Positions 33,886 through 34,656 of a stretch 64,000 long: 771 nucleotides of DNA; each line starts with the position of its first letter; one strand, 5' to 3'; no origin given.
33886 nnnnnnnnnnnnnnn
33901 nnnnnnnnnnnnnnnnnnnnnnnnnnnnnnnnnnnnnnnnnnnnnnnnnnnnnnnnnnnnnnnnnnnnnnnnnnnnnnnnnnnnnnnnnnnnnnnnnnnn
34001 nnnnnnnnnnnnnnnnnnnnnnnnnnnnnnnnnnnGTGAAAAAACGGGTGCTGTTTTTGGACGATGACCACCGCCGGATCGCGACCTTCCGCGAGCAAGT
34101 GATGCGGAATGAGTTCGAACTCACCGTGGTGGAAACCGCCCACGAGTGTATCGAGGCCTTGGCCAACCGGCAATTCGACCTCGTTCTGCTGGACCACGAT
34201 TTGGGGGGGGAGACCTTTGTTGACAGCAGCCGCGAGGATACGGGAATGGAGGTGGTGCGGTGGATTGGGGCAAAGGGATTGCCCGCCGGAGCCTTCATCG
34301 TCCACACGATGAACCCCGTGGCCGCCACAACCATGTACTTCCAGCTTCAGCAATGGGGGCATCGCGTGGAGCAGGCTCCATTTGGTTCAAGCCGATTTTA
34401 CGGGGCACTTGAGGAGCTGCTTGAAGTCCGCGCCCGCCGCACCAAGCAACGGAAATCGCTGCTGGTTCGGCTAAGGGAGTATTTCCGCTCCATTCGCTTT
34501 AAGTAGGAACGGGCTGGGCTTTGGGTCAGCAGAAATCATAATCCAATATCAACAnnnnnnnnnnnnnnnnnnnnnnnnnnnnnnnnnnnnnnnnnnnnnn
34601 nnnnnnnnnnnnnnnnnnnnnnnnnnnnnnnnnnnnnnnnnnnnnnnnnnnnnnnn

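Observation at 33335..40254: Metal-uptake locus with two regulators, an orphan receiver and a split permease arrangement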

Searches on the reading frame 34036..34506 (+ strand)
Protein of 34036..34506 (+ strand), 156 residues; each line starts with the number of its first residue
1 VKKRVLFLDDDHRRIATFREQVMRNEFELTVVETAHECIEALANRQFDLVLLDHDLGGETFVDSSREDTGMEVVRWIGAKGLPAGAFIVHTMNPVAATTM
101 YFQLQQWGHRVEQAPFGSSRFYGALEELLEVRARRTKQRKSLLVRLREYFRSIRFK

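Call 3: search_protein_families(library=pfam, proteins=[window:34036-34506:+], max_evalue=0.01)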
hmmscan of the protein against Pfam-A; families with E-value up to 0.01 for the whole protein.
window:34036-34506:+ (156 aa): 2 families
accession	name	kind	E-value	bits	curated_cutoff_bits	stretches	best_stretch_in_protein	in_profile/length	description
PF20274.4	cREC_REC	-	9.8e-19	68.3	27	1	6-105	3-87/88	Cyclic-phosphate processing Receiver domain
PF00072.30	Response_reg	-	1.7e-05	25.4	30.2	1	5-92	1-78/111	Response regulator receiver domain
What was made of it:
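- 34036..34506 (+): Stand-alone cREC-type receiver-fold protein, 156 aa, GTG start overlapping the dtxR stop, with a basic C-terminal helix. PF20274 at 68.3 bits; PF00072 at 25.4 bits, below its cut-off (call 3).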

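Call 4: search_protein_families(library=ncbifam, proteins=[window:34036-34506:+], max_evalue=0.01)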
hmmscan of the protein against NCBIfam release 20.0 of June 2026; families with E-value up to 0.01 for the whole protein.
window:34036-34506:+ (156 aa): 7 families
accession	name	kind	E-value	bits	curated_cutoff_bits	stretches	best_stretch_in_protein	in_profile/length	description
NF045717.1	DVU0259_DivK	exception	0.00057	20.1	160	1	1-59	1-59/117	DVU0259 family response regulator domain-containing protein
NF010430.0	PRK13856.1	equivalog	0.00064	19.5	344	1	3-81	2-71/241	two-component response regulator VirG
NF052313.1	T9SS_RR_PorX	equivalog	0.00096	18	300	1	4-60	2-58/513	T9SS response regulator signal transducer PorX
NF007005.1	PRK09468.1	equivalog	0.0021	17.5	331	1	2-60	3-61/237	osmolarity response regulator transcription factor OmpR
NF053512.1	nitric_RR_NosR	exception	0.0029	16.7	400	1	5-62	1-61/422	response regulator c-di-GMP phosphodiesterase, NosR family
NF040689.1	MtrAB_MtrA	equivalog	0.0057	16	300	1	6-65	2-61/219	MtrAB system response regulator MtrA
NF008034.0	PRK10766.1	equivalog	0.0067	15.9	275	0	1-66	1-66/231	two-component system response regulator TorR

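Call 11: find_homologous_proteins(query=window:34036-34506:+, max_evalue=0.001)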
Query window:34036-34506:+ (156 aa): 294 proteins with E <= 0.001 among 369 candidates; the best 120 are listed.
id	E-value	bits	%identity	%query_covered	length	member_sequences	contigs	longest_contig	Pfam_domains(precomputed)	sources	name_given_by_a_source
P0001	3.1e-97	340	99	100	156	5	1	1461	PF20274.5,PF00072.31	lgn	-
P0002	5.4e-85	300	87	100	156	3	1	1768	PF20274.5,PF00072.31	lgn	-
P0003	3.8e-83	294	86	100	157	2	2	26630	PF20274.5,PF00072.31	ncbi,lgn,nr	ncbi:MAG: hypothetical protein IT211_15140 [Armatimonadetes bacterium]|nr:hypothetical protein [Arma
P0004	2.2e-78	279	83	100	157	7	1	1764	PF20274.5,PF00072.31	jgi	jgi:CheY-like chemotaxis protein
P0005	1.4e-53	199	62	98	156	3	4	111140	PF20274.5,PF00072.31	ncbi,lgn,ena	-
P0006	6.0e-52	193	62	99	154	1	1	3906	PF20274.5,PF00072.31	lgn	-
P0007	5.9e-51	190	63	98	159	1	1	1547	PF20274.5,PF00072.31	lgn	-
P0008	1.1e-50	189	61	99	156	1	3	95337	PF20274.5,PF00072.31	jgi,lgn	-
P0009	1.4e-49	186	61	98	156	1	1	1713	PF20274.5,PF00072.31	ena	-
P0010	6.1e-49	184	60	98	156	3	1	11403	PF20274.5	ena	-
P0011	1.1e-48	183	60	98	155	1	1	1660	PF20274.5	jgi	jgi:CheY-like chemotaxis protein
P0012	2.3e-47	178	58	100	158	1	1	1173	PF20274.5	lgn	-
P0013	2.6e-47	178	59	99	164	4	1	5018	PF20274.5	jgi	jgi:CheY-like chemotaxis protein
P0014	5.2e-47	177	60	98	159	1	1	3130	PF20274.5,PF00072.31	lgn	-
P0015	7.0e-47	177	58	98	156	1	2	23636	PF20274.5,PF00072.31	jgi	jgi:CheY-like chemotaxis protein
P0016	2.1e-46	175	57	98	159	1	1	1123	PF20274.5,PF00072.31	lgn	-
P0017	7.1e-46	174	58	97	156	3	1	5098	PF20274.5,PF00072.31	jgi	jgi:CheY-like chemotaxis protein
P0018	1.1e-45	173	54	98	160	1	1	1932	PF20274.5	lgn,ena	-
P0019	1.2e-45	173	54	98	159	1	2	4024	PF20274.5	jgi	jgi:CheY-like chemotaxis protein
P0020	1.4e-45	173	54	99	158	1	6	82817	PF20274.5,PF00072.31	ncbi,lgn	-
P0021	2.1e-45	172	56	98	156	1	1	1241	PF20274.5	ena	-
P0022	3.0e-45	172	56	98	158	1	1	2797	PF20274.5,PF00072.31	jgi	jgi:CheY-like chemotaxis protein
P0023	4.1e-45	171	56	99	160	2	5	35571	PF20274.5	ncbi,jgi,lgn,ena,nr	ncbi:MAG TPA: cyclic-phosphate processing receiver domain-containing protein [Candidatus Kapabacteri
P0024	1.1e-44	170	55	98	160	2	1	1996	PF20274.5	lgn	-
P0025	2.4e-44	169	57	99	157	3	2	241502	PF20274.5,PF00072.31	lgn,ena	-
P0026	2.6e-44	169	58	97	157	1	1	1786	PF20274.5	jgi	jgi:CheY-like chemotaxis protein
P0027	2.8e-44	168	56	99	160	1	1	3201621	PF20274.5,PF00072.31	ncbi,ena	-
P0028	3.4e-44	168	55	97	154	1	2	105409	PF20274.5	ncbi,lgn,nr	ncbi:MAG TPA: response regulator [Candidatus Kapabacteria bacterium]|nr:response regulator [Candidat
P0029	4.7e-44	168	57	97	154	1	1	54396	PF20274.5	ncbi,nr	ncbi:MAG: response regulator [Bacteroidetes bacterium]|nr:response regulator [Bacteroidota bacterium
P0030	5.1e-44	168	59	79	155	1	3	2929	PF20274.5,PF00072.31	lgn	-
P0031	5.3e-44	167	56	99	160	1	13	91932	PF20274.5,PF00072.31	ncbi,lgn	-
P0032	9.6e-44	167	55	99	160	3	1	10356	PF20274.5,PF00072.31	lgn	-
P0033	1.3e-43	166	54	98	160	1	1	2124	PF20274.5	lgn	-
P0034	3.1e-43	165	55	99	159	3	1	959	PF20274.5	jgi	jgi:CheY-like chemotaxis protein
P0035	5.1e-43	164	56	97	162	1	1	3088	PF20274.5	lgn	-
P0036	1.6e-42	163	55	99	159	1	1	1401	PF20274.5,PF00072.31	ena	-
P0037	4.8e-42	161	56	97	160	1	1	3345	PF20274.5,PF00072.31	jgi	jgi:CheY-like chemotaxis protein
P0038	5.3e-42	161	53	97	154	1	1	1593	PF20274.5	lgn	-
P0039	7.7e-42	160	55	98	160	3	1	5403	PF20274.5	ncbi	ncbi:MAG: cyclic-phosphate processing receiver domain-containing protein [Bacteroidota bacterium]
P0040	8.2e-42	160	54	97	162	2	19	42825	PF20274.5,PF00072.31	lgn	-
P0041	1.1e-41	160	59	88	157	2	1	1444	PF20274.5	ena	-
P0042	5.2e-41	158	52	99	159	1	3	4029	PF20274.5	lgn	-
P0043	5.4e-41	158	52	99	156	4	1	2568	PF20274.5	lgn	-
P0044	5.7e-41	158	54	97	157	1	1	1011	PF20274.5,PF00072.31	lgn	-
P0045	6.3e-41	158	53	98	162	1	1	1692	PF20274.5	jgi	jgi:CheY-like chemotaxis protein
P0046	1.2e-40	157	52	99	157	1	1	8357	PF20274.5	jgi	jgi:ActR/RegA family two-component response regulator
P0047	1.2e-40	157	52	99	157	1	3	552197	PF20274.5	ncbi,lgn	-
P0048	6.4e-40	154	53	98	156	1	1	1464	PF20274.5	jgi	-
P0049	1.7e-39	153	53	97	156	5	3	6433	PF20274.5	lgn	-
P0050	9.9e-38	147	51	99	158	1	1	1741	PF20274.5,PF00072.31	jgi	jgi:CheY-like chemotaxis protein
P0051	4.4e-35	139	49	96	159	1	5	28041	PF20274.5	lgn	-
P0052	1.6e-28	117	41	97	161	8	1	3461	PF20274.5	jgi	jgi:ActR/RegA family two-component response regulator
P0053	5.7e-27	112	50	76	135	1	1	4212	PF20274.5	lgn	-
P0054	8.7e-27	112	50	72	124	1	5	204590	PF20274.5,PF00072.31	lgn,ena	-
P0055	2.0e-23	101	47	80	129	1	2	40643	PF20274.5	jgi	jgi:CheY-like chemotaxis protein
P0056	4.2e-23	100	48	72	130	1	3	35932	PF20274.5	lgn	-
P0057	8.5e-23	99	50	76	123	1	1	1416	PF20274.5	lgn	-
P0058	1.3e-22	98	49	74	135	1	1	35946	PF20274.5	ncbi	-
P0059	1.8e-22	98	49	73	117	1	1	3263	PF20274.5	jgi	jgi:CheY-like chemotaxis protein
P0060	3.5e-22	97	48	72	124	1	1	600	PF20274.5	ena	-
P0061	9.6e-22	95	44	80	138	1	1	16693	PF20274.5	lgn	-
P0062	1.0e-21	95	44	96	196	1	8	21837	PF20274.5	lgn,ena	-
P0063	1.3e-21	95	43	88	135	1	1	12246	PF20274.5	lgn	-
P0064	1.5e-21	95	47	76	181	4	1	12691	PF20274.5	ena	-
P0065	1.5e-21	95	50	72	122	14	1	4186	PF20274.5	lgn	-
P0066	2.7e-21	94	47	74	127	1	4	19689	PF20274.5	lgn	-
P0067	2.8e-21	94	49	72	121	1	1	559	PF20274.5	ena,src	-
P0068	3.3e-21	94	45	73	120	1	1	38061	PF20274.5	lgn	-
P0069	3.4e-21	94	47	72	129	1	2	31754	PF20274.5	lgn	-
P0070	3.9e-21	93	52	72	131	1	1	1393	PF20274.5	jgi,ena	-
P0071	4.2e-21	93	43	79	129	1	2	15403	PF20274.5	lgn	-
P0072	4.5e-21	93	49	71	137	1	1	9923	PF20274.5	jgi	jgi:hypothetical protein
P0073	7.6e-21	92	46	73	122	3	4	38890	PF20274.5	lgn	-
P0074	8.0e-21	92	42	85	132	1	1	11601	PF20274.5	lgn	-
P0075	1.1e-20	92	53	69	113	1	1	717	PF20274.5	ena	-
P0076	1.1e-20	92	49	73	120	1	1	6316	PF20274.5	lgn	-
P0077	1.1e-20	92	46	76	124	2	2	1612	PF20274.5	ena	-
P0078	1.2e-20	92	50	75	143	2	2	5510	PF20274.5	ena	-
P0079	1.4e-20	92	50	72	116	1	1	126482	PF20274.5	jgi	jgi:ActR/RegA family two-component response regulator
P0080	1.5e-20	91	43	83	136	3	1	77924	PF20274.5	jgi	-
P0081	1.6e-20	91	49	72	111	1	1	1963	PF20274.5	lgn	-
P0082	1.7e-20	91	48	72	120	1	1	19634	PF20274.5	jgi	-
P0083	2.0e-20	91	46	79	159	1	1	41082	PF20274.5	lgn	-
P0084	2.2e-20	91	42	85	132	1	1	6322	PF20274.5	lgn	-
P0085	2.5e-20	91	48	73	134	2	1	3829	PF20274.5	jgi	-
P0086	2.7e-20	91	43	81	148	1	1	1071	PF20274.5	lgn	-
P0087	3.0e-20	90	48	75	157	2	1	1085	PF20274.5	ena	-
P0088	4.3e-20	90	49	72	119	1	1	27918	PF20274.5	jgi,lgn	-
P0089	4.6e-20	90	46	72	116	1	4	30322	PF20274.5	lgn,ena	-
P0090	4.7e-20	90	50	74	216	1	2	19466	PF20274.5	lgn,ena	-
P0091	4.9e-20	90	46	72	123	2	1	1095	PF20274.5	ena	-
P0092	5.4e-20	90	46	81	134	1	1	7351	PF20274.5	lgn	-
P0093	6.7e-20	89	45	74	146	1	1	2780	PF20274.5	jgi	jgi:hypothetical protein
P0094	7.2e-20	89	50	74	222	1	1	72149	PF20274.5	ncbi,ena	-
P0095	7.5e-20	89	47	72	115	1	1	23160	PF20274.5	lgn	-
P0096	1.1e-19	89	46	72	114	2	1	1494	PF20274.5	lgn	-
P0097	1.2e-19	88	47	79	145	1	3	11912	PF20274.5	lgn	-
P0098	1.4e-19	88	44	79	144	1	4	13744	PF20274.5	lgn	-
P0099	1.4e-19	88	46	73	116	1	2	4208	PF20274.5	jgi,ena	-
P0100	1.4e-19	88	49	74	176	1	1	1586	PF20274.5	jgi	jgi:hypothetical protein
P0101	1.8e-19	88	47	74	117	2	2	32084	PF20274.5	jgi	-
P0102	2.0e-19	88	44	78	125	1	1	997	PF20274.5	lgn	-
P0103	2.0e-19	88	48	72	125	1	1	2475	PF20274.5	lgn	-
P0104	2.1e-19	88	47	72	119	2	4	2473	PF20274.5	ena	-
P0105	2.2e-19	88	44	81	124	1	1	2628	PF20274.5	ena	-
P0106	2.5e-19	87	41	96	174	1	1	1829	PF20274.5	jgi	jgi:hypothetical protein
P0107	2.5e-19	87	45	93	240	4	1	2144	PF20274.5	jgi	jgi:hypothetical protein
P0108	2.7e-19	87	48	73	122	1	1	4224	PF20274.5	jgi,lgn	-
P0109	2.7e-19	87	47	72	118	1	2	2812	PF20274.5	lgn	-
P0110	3.0e-19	87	44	76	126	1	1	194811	PF20274.5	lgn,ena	-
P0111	3.8e-19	87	49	74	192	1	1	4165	PF20274.5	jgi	jgi:hypothetical protein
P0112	3.8e-19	87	49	72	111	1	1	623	PF20274.5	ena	-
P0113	3.9e-19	87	46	72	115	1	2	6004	PF20274.5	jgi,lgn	jgi:hypothetical protein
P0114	4.3e-19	87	47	68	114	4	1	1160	PF20274.5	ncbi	-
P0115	4.4e-19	87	42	76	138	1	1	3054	PF20274.5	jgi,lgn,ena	-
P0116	4.8e-19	87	46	72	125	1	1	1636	PF20274.5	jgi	jgi:ActR/RegA family two-component response regulator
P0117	5.4e-19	86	49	75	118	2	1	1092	PF20274.5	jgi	-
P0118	5.6e-19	86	46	72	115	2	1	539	PF20274.5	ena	-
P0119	5.8e-19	86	47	73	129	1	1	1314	PF20274.5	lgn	-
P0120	7.6e-19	86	48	74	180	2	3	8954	PF20274.5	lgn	-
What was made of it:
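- On cREC (PF20274): All 120 listed homologs carry PF20274 (call 11).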

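Call 16: find_related_loci(query=A1, collection=genome_contigs, flank=9000)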
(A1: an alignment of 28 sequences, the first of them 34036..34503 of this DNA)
Query A1 (156 aa) in genome_contigs; peptide patterns used: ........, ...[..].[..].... (x = any residue, [..] = any of these).
358 stretches matched a pattern; 130 encode a relative of the query (tblastn E <= 1e-3); the best 80 are kept; 80 distinct loci.
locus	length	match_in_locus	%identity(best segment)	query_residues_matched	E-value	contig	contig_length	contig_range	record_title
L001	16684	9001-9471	85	1-156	2e-87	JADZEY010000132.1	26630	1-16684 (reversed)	MAG: Armatimonadota bacterium isolate SJ842 c_000001797291, whole genome shotgun sequence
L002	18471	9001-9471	84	1-156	7e-84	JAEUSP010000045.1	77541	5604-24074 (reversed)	MAG: Chlorobiota bacterium isolate new MAG-306 k141_2023517, whole genome shotgun sequence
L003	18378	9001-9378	67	4-129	1e-53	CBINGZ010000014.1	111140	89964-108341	MAG TPA_asm: uncultured bacterium isolate SRR16817054_binner12_Refined_41 genome assembly, contig: ERZ27394105.61, whole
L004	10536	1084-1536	57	3-154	4e-50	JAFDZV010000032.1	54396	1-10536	MAG: Bacteroidetes bacterium isolate SZAS-92 BACT-TMP-15__32__length-54396, whole genome shotgun sequence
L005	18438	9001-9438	56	3-149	8e-49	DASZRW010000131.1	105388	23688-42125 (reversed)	MAG TPA_asm: Candidatus Kapaibacterium sp. isolate SMAG_U6034 k141_132466, whole genome shotgun sequence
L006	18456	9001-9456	56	3-150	4e-48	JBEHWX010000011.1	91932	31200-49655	MAG: Bacteroidota bacterium isolate ES1.bin.100 NODE_255_length_91932_cov_7.125369, whole genome shotgun sequence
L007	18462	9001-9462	55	2-154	8e-48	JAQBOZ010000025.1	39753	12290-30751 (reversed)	MAG: Chlorobiota bacterium isolate RYN_334 scaffold_1608116, whole genome shotgun sequence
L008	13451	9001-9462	56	2-155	1e-47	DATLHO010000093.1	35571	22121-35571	MAG TPA_asm: Candidatus Kapaibacterium sp. isolate SMAG_U13642 k141_1011034, whole genome shotgun sequence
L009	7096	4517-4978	55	2-154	3e-47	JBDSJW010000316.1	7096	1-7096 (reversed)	MAG: Candidatus Kapaibacterium sp. isolate cluster1_bin.331 k127_11476767, whole genome shotgun sequence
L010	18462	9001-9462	52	1-154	2e-47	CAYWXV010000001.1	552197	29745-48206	MAG TPA_asm: uncultured Alphaproteobacteria bacterium isolate binchicken_co118_222 genome assembly, contig: NODE_3_lengt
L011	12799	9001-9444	53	3-150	9e-47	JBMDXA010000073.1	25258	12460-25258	MAG: Candidatus Kapaibacteriota bacterium isolate FBaNitRs1_5 FBaNitRs1_contig73, whole genome shotgun sequence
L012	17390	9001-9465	54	2-156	3e-51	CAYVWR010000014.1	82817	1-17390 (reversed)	MAG TPA_asm: uncultured Alphaproteobacteria bacterium isolate SRP344714_co2_242 genome assembly, contig: NODE_610_length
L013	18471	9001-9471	56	1-155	8e-46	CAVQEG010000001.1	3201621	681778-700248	MAG: Chlorobiota bacterium isolate MFD02416.bin.1.81 genome assembly, contig: contig_14017, whole genome shotgun sequenc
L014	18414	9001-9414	59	3-140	1e-45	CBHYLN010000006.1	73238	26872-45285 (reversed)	MAG TPA_asm: uncultured bacterium isolate ERR14722427_metabat2_28 genome assembly, contig: ERZ27336822.160, whole genome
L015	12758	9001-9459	52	3-154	1e-43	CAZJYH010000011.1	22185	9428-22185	MAG TPA_asm: uncultured Alphaproteobacteria bacterium isolate SRP342105_co1_110 genome assembly, contig: NODE_3108_lengt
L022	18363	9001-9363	47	2-124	2e-26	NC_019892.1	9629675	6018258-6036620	Singulisphaera acidiphila DSM 18658, complete sequence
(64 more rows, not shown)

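Call 23: search_protein_families(library=pfam, proteins=[L022:7573-8448:+, L022:8489-8938:+, L022:8935-9471:+, L022:9358-10680:-, L022:9511-10521:+, L022:6029-7312:+, L022:5966-7291:-, L013:7285-8907:-, L013:4791-6539:+, L013:10305-11591:+], max_evalue=0.001)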
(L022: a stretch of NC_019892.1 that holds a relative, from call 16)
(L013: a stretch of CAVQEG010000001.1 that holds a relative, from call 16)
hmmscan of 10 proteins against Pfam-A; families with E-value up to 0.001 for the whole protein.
L022:7573-8448:+ (291 aa): 2 families
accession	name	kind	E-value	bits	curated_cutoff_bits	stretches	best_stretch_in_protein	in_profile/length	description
PF05173.19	DapB_C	-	1.5e-41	141.7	27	1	158-290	2-121/121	Dihydrodipicolinate reductase, C-terminus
PF01113.26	DapB_N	-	2.5e-34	118.5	25.6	1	35-153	2-123/124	Dihydrodipicolinate reductase, N-terminus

L022:8489-8938:+ (149 aa): 0 families

L022:8935-9471:+ (178 aa): 1 family
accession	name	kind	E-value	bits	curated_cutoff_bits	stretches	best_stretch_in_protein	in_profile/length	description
PF20274.4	cREC_REC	-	1.7e-17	64.3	27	1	27-123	3-86/88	Cyclic-phosphate processing Receiver domain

L022:9358-10680:- (440 aa): 0 families

L022:9511-10521:+ (336 aa): 6 families
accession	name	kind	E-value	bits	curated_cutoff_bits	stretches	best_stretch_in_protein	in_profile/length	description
PF16363.11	GDP_Man_Dehyd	-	4.9e-47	161.4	27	1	31-327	2-331/332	GDP-mannose 4,6 dehydratase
PF01370.27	Epimerase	-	6.1e-47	160.5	20.9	1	30-264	2-240/240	NAD dependent epimerase/dehydratase family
PF01073.25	3Beta_HSD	-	1e-08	35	22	1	30-246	1-222/280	3-beta hydroxysteroid dehydrogenase/isomerase family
PF04321.23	RmlD_sub_bind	-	3e-07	30.3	27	1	27-289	1-238/287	RmlD substrate binding domain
PF02719.21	Polysacc_synt_2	-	3.8e-05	23.4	20.2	0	167-285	134-250/293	Polysaccharide biosynthesis protein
PF07993.18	NAD_binding_4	-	4.2e-05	23.3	20.1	0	31-53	1-23/258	Male sterility protein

L022:6029-7312:+ (427 aa): 0 families

L022:5966-7291:- (441 aa): 3 families
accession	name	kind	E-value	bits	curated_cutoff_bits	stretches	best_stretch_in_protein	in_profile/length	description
PF13433.12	Peripla_BP_5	-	7.2e-145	483.1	27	1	47-408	1-361/363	Periplasmic binding protein domain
PF13458.12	Peripla_BP_6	-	7.3e-83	279.5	31.7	1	46-385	1-340/343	Periplasmic binding protein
PF01094.35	ANF_receptor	-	5.3e-06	26.2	25.4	0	69-142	5-78/353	Receptor family ligand binding region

L013:7285-8907:- (540 aa): 2 families
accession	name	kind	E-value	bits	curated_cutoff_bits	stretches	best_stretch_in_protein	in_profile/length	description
PF01039.27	Carboxyl_trans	-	1.4e-203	677.5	22.3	1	53-538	2-493/493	Carboxyl transferase domain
PF03255.19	ACCA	-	3.8e-11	43.2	23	1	363-468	132-233/310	Acetyl co-enzyme A carboxylase carboxyltransferase-like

L013:4791-6539:+ (582 aa): 3 families
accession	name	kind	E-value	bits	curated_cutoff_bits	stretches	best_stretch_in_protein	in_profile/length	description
PF00664.28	ABC_membrane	-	1.6e-46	159.7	28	1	19-290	2-274/274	ABC transporter transmembrane region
PF00005.33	ABC_tran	-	1.6e-28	100.4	25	1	354-502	1-136/137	ABC transporter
PF02463.25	SMC_N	-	6.9e-06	26.1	40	0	474-543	136-209/220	RecF/RecN/SMC N terminal domain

L013:10305-11591:+ (428 aa): 3 families
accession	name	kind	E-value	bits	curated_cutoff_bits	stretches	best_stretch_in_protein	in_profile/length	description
PF01979.26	Amidohydro_1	-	5.2e-22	79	25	1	54-424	3-345/345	Amidohydrolase family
PF12890.13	DHOase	-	1.4e-07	32.2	21.2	1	55-237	6-139/142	Dihydro-orotase-like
PF07969.17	Amidohydro_3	-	4.1e-07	30.3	29.7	0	47-68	4-25/472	Amidohydrolase family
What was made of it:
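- Tried and rejected: The small Cys-rich protein upstream of the Planctomycete cREC genes has no Pfam match (call 23).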

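Call 33: predict_structure(alignment_id=A1)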
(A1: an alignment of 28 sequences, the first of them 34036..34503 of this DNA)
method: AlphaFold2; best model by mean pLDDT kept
length: 156 residues; sequences in the alignment: 28
mean_pLDDT: 90.4   pTM: 0.80
mean pLDDT of the five models: 90.4, 89.9, 89.3, 89.2, 89.0
residues with pLDDT >= 90: 111; 70-90: 33; 50-70: 11; < 50: 1
segments of 3 or more residues with pLDDT < 50: none
pLDDT, mean of each block of 10 residues (from residue 1): 95 96 91 98 96 88 90 96 88 95 96 96 94 61 85 74
secondary structure, 60 per line:
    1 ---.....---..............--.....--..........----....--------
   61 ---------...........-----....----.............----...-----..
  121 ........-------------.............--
elements in order: E4-8 H12-25 E28-32 H35-44 E49-52 H70-80 E86-89 H94-106 E111-113 H119-128 H142-154
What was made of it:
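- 34036..34506 (+): AF2 model pLDDT 90.4 (call 33).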

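Call 36: fold_search(model_id=the predicted structure, library=pdb)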
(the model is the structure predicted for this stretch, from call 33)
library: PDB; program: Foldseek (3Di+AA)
matches with E <= 10: 1752; with E <= 0.001: 400
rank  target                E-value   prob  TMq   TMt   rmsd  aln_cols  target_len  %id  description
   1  3cfy                  1.4e-07  1.00  0.62  0.73   3.1       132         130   20  Crystal structure of signal receiver domain of putative Luxo repressor protein from Vibrio parahaemolyticus (released 2008-03-18)
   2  8svz_A                6.8e-07  1.00  0.62  0.78   3.1       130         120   17  Structure of the Francisella response regulator KdpE receiver domain (released 2024-06-12)
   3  9of8_B                8.8e-07  1.00  0.61  0.76   3.7       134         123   18  Structure of the Acinetobacter baumannii Response Regulator PmrA Receiver Domain S119T Mutation (released 2025-11-26)
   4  9qih_B                1.0e-06  1.00  0.57  0.33   3.7       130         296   23  Structure of response regulator LvrC from Leptospira (released 2026-03-25)
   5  7pv7_B                1.1e-06  1.00  0.62  0.21   3.1       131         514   18  Crystal structure of dimeric Porphyromonas gingivalis PorX, a type 9 secretion system response regulator. (released 2022-12-14)
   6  3w9s_A                1.1e-06  1.00  0.60  0.77   3.2       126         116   17  Crystal Structure Analysis of the N-terminal Receiver domain of Response Regulator PmrA (released 2013-07-24)
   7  8svz_B                1.3e-06  1.00  0.62  0.78   3.1       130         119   17  Structure of the Francisella response regulator KdpE receiver domain (released 2024-06-12)
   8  7m0s_A                1.3e-06  1.00  0.63  0.76   3.5       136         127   18  N-terminal domain of PmrA from Acinetobacter baumannii (released 2021-11-03)
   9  3w9s_B                1.3e-06  1.00  0.60  0.77   3.3       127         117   17  Crystal Structure Analysis of the N-terminal Receiver domain of Response Regulator PmrA (released 2013-07-24)
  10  9of4_C                1.5e-06  1.00  0.61  0.75   3.2       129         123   19  Structure of the Acinetobacter baumannii Response Regulator PmrA Receiver Domain M12I Mutation (released 2025-11-26)
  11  9qih_A                1.7e-06  1.00  0.59  0.34   3.5       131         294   23  Structure of response regulator LvrC from Leptospira (released 2026-03-25)
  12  7qz2_B                1.7e-06  1.00  0.58  0.67   3.8       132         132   17  Crystal structure of GacS D1 domain in complex with BeF3- (released 2022-07-06)
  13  9of3_A                1.8e-06  1.00  0.60  0.76   3.3       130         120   18  Structure of the Acinetobacter baumannii Response Regulator PmrA Receiver Domain D10N mutation (released 2025-11-26)
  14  3crn_B                2.2e-06  1.00  0.61  0.74   3.4       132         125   21  Crystal structure of response regulator receiver domain protein (CheY-like) from Methanospirillum hungatei JF-1 (released 2008-04-22)
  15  1zy2_A                2.2e-06  1.00  0.61  0.67   9.5       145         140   19  Crystal structure of the phosphorylated receiver domain of the transcription regulator NtrC1 from Aquifex aeolicus (released 2005-08-16)
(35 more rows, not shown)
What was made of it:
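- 34036..34506 (+): Foldseek finds receiver domains at TM 0.6-0.78 (call 36).
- On Two-component receiver domain (PF00072, CheY-like phospho-switch): The top 50 Foldseek PDB hits are almost all receiver domains, TM 0.6-0.78 (call 36).
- The fold is a receiver fold (calls 33, 36).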
